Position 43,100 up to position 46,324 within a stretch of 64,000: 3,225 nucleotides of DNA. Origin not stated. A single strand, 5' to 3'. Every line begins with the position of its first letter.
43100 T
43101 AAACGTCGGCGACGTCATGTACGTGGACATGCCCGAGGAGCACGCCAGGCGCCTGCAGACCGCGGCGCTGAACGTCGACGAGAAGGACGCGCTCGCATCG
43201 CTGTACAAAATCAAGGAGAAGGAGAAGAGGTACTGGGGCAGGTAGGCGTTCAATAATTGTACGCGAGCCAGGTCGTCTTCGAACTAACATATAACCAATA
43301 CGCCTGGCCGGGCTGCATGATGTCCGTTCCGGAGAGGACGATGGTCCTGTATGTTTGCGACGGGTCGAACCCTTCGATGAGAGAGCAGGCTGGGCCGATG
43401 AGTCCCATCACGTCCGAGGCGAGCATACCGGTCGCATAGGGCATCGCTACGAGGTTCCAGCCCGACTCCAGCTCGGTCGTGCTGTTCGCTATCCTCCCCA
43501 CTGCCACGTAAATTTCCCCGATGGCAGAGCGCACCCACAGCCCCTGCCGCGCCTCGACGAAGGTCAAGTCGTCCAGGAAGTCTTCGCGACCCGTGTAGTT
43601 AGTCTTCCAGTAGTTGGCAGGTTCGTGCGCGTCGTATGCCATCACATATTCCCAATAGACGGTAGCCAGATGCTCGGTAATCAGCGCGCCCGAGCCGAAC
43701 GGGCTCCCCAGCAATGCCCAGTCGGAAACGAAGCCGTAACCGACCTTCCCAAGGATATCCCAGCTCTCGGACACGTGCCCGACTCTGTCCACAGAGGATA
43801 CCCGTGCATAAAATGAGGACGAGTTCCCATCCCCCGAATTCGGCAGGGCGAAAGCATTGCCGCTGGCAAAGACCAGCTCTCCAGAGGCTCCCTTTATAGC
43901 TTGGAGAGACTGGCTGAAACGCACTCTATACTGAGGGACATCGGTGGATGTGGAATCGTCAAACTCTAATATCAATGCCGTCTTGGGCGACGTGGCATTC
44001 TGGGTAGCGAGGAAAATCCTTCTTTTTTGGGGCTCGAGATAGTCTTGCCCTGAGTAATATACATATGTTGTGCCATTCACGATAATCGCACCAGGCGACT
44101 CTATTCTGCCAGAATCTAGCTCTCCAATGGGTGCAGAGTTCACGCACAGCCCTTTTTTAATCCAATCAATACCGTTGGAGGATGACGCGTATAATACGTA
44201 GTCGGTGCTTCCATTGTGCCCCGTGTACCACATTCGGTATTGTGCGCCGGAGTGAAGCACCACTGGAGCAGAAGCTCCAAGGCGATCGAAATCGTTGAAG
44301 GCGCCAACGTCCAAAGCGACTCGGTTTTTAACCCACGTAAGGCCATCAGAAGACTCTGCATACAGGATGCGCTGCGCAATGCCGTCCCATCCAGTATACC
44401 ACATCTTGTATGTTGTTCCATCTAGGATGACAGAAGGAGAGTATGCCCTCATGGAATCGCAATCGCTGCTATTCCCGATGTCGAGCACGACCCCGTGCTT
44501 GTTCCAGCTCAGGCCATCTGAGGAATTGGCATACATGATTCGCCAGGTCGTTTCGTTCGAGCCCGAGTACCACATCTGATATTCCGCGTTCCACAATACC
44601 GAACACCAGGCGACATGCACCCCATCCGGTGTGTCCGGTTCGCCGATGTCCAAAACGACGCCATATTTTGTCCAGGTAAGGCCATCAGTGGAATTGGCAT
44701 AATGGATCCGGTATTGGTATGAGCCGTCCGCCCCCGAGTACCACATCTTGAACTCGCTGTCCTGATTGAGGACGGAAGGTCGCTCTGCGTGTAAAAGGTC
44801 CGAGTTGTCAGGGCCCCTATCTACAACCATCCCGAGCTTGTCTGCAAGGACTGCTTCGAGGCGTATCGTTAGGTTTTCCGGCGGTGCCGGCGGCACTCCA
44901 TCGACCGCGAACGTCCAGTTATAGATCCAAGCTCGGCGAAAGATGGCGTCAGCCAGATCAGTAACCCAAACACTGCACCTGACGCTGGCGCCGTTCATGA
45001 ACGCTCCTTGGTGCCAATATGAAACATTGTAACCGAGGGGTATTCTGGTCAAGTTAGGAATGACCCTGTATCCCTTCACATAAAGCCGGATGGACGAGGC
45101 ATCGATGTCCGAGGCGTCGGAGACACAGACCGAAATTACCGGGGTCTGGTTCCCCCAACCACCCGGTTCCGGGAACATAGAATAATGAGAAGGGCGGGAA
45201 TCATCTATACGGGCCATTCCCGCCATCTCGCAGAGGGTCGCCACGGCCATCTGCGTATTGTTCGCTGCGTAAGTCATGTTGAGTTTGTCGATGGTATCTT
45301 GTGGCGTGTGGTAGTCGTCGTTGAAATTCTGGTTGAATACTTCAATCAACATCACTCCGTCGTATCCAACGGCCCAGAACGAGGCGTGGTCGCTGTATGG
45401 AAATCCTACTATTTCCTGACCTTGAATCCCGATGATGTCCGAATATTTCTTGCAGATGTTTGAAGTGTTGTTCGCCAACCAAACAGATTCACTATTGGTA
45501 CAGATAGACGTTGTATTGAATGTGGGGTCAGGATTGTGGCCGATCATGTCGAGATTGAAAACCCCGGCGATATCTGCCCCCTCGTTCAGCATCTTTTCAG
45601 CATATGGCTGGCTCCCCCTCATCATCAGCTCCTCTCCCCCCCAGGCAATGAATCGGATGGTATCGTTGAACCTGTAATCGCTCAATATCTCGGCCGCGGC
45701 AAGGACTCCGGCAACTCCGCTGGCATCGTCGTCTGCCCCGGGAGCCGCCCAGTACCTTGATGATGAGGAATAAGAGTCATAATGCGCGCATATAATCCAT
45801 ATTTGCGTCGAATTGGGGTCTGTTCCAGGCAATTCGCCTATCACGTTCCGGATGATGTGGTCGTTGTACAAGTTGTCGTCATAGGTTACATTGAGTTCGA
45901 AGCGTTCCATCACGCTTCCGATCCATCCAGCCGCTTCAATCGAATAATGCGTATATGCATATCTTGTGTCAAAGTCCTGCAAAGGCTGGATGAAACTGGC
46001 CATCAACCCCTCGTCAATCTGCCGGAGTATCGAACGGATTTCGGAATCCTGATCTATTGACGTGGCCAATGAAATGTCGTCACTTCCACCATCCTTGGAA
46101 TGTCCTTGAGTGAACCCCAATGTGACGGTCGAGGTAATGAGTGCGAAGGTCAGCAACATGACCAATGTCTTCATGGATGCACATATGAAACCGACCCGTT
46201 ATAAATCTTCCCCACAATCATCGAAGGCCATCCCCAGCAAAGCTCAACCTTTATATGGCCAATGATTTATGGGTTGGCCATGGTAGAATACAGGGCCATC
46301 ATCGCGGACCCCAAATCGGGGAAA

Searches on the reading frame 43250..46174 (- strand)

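Call 13: search_protein_families(library=pfam, proteins=[window:43250-46174:-], max_evalue=0.001)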
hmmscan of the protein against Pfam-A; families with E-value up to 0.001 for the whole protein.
window:43250-46174:- (974 aa): 3 families
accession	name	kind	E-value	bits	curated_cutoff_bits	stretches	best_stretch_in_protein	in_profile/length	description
PF04389.22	Peptidase_M28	-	2.3e-36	125.8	21.3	1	110-312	1-191/193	Peptidase family M28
PF04041.19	Glyco_hydro_130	-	1.4e-09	37.8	26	1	538-673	61-195/320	beta-1,4-mannooligosaccharide phosphorylase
PF01546.33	Peptidase_M20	-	2.5e-09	37.8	24.6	1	141-297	27-190/206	Peptidase family M20/M25/M40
